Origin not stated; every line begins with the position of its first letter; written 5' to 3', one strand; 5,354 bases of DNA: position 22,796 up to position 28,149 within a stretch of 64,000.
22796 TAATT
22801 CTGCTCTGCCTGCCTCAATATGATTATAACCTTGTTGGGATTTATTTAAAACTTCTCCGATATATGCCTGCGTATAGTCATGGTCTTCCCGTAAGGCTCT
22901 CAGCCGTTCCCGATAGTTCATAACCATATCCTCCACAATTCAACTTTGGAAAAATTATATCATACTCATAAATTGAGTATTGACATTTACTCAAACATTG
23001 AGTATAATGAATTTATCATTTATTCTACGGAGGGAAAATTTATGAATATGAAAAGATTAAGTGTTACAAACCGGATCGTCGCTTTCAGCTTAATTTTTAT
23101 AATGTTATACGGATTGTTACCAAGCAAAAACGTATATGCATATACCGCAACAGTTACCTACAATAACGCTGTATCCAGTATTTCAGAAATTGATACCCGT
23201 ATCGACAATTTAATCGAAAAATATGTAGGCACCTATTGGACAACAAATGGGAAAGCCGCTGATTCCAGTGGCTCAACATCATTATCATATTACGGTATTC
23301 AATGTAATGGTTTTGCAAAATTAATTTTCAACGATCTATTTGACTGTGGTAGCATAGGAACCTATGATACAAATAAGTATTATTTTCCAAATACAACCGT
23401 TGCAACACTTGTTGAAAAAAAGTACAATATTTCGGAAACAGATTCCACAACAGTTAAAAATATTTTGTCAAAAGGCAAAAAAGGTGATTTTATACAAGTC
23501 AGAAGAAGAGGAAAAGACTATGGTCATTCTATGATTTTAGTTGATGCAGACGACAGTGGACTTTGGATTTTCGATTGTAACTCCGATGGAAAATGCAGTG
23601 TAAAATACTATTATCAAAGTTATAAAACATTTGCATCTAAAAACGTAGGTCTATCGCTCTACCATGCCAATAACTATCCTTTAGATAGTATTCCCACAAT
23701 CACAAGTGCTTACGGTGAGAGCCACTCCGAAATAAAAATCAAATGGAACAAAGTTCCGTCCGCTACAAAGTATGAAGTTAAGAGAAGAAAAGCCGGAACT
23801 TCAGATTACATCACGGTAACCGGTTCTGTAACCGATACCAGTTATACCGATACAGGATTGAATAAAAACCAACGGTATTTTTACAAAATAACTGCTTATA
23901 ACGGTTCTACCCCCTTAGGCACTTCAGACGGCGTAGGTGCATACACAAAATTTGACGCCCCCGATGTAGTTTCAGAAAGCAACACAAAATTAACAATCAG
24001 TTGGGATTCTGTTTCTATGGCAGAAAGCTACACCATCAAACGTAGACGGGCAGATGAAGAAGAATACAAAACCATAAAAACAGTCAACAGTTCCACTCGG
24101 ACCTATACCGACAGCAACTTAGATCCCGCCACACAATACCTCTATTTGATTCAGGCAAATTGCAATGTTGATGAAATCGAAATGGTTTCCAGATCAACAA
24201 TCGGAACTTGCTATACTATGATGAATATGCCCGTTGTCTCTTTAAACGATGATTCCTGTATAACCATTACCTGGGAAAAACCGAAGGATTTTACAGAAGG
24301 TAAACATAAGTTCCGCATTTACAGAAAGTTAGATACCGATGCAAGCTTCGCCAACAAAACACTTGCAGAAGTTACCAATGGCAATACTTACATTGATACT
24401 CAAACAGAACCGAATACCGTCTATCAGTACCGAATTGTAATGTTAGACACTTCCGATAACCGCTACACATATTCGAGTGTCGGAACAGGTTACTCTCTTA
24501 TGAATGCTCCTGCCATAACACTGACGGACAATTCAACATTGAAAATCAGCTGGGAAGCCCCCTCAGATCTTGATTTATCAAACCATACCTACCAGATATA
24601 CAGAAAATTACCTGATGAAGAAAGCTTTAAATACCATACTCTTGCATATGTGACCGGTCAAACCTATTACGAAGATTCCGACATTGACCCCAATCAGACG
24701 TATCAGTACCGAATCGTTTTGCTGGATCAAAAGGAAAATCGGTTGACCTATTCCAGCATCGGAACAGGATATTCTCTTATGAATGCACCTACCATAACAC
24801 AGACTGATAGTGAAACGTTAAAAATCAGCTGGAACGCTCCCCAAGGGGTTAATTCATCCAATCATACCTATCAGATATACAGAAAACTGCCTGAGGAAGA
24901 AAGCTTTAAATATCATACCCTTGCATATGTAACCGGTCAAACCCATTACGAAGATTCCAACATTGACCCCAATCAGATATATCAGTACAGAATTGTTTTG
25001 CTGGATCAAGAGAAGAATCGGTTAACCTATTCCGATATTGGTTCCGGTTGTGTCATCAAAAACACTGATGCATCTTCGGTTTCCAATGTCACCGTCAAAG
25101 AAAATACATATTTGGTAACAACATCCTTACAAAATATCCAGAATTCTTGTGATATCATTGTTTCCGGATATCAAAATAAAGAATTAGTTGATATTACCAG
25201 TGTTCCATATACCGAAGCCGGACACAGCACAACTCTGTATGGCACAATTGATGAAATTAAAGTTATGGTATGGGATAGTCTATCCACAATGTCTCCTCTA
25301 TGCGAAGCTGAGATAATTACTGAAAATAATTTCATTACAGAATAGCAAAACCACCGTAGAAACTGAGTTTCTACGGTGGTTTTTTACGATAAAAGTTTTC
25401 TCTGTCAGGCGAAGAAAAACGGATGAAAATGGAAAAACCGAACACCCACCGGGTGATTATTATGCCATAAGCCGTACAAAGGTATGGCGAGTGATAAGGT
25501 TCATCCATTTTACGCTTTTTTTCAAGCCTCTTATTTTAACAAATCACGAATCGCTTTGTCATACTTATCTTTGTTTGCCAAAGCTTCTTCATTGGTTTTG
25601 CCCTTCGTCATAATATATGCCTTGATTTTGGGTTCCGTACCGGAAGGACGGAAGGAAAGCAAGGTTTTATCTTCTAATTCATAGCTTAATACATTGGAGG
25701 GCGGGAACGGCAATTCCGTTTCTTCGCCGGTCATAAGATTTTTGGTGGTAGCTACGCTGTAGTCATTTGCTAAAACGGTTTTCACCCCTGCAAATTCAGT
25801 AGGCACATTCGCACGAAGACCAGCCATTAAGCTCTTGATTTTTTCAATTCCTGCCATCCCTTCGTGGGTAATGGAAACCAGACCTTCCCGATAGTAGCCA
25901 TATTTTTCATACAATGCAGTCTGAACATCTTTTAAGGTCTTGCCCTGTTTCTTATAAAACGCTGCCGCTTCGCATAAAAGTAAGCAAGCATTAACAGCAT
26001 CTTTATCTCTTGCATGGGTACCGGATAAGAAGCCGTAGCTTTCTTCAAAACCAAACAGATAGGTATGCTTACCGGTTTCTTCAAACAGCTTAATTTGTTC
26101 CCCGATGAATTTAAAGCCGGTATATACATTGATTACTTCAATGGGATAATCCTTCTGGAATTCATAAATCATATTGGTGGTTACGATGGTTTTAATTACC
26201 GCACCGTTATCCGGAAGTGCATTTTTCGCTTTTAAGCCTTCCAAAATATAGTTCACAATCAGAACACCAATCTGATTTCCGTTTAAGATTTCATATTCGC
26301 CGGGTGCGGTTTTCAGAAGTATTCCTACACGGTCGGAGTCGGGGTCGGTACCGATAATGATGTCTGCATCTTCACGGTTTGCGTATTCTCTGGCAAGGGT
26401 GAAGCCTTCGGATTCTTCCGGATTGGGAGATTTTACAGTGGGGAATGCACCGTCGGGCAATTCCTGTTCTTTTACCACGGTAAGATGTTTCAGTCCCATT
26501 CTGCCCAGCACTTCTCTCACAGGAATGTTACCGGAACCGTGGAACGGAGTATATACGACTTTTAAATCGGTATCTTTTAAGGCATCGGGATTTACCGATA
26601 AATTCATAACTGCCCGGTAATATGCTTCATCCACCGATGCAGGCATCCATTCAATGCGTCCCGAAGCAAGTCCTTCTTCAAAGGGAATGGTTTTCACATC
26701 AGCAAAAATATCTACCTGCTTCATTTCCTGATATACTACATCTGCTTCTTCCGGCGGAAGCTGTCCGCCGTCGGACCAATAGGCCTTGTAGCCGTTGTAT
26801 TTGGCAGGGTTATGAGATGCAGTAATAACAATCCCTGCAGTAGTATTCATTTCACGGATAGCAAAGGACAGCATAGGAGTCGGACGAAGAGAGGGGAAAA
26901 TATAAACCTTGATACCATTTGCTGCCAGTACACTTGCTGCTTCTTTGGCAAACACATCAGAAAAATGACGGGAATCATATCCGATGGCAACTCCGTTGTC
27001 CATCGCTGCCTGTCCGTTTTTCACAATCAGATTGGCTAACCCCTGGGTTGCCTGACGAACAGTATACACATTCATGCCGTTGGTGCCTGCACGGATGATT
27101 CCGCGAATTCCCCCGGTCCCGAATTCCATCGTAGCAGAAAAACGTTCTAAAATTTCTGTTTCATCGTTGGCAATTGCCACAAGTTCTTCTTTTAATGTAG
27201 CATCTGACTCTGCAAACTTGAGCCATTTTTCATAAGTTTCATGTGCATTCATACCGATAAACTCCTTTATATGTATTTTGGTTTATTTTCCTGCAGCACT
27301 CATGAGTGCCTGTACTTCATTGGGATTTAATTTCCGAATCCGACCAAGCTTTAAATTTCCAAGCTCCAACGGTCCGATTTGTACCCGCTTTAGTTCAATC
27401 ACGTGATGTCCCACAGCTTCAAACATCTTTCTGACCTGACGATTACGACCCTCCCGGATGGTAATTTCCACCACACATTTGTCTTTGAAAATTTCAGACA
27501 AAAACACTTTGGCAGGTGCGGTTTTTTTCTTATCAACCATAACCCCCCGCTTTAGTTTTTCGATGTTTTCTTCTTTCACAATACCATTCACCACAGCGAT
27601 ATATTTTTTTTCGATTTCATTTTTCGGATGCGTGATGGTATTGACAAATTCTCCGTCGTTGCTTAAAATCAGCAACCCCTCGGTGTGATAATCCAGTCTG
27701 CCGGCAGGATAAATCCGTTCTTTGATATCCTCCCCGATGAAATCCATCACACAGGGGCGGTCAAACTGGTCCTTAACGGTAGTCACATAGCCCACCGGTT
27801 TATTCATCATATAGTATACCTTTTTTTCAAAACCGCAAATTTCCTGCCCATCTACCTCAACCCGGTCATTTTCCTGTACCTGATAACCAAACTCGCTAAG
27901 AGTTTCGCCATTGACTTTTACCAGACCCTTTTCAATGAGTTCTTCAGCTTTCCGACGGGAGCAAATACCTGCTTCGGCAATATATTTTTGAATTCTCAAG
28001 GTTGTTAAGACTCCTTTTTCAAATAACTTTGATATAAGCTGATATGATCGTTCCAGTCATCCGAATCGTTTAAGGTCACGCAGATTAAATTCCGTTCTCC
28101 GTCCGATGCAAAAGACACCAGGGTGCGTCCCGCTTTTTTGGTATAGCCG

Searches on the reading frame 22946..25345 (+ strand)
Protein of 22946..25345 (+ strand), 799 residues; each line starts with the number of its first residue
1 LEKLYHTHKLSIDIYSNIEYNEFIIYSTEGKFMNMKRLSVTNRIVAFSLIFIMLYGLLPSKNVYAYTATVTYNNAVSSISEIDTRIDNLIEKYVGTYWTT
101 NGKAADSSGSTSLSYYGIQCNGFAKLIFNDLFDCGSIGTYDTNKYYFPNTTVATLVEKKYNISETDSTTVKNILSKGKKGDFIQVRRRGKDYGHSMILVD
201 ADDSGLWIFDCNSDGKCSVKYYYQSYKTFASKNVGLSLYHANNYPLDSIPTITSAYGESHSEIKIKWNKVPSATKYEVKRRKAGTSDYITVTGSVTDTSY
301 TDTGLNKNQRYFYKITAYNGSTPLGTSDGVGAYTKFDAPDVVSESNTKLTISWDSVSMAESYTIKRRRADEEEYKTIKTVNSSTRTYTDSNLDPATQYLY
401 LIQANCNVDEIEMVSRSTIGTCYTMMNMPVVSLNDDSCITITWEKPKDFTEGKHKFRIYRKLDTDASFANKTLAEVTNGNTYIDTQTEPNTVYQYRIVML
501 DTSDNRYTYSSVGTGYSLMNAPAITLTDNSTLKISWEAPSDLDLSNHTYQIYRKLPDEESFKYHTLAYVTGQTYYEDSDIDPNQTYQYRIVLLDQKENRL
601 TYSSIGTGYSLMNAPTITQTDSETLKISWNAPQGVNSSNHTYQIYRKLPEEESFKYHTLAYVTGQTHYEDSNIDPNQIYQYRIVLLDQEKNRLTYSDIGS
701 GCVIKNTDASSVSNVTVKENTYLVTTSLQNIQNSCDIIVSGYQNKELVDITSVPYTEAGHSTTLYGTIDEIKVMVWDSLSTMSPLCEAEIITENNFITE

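Call 72: search_protein_families(library=pfam, proteins=[window:22946-25345:+], max_evalue=0.00001)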
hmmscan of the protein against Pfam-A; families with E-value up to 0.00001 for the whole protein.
window:22946-25345:+ (799 aa): 2 families
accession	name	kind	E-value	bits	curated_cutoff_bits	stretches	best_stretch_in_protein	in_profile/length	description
PF00041.27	fn3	-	4.7e-21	75.2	25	0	252-321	5-72/84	Fibronectin type III domain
PF16656.11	Pur_ac_phosph_N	-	4.1e-06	27.7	30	0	616-684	7-79/93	Purple acid Phosphatase, N-terminal domain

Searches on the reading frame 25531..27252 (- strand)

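Call 72: search_protein_families(library=pfam, proteins=[window:25531-27252:-], max_evalue=0.00001)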
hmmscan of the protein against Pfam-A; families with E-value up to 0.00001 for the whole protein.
window:25531-27252:- (573 aa): 3 families
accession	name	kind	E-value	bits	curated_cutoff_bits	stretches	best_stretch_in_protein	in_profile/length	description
PF02878.22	PGM_PMM_I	-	3.9e-43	146.9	22.5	1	42-180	2-134/138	Phosphoglucomutase/phosphomannomutase, alpha/beta/alpha domain I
PF02879.22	PGM_PMM_II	-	2.4e-24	86.3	29.3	1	211-312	3-99/103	Phosphoglucomutase/phosphomannomutase, alpha/beta/alpha domain II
PF02880.22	PGM_PMM_III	-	1.4e-21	77.2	20.7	1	324-451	1-115/115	Phosphoglucomutase/phosphomannomutase, alpha/beta/alpha domain III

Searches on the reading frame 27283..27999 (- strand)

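Call 72: search_protein_families(library=pfam, proteins=[window:27283-27999:-], max_evalue=0.00001)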
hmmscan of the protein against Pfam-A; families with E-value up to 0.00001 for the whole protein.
window:27283-27999:- (238 aa): 2 families
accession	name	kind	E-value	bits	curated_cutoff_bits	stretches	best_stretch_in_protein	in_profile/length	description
PF00849.27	PseudoU_synth_2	-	4.5e-24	85.9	26.8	1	62-195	2-152/152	RNA pseudouridylate synthase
PF01479.30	S4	-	4.5e-14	52.3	22.8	1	1-47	1-48/48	S4 domain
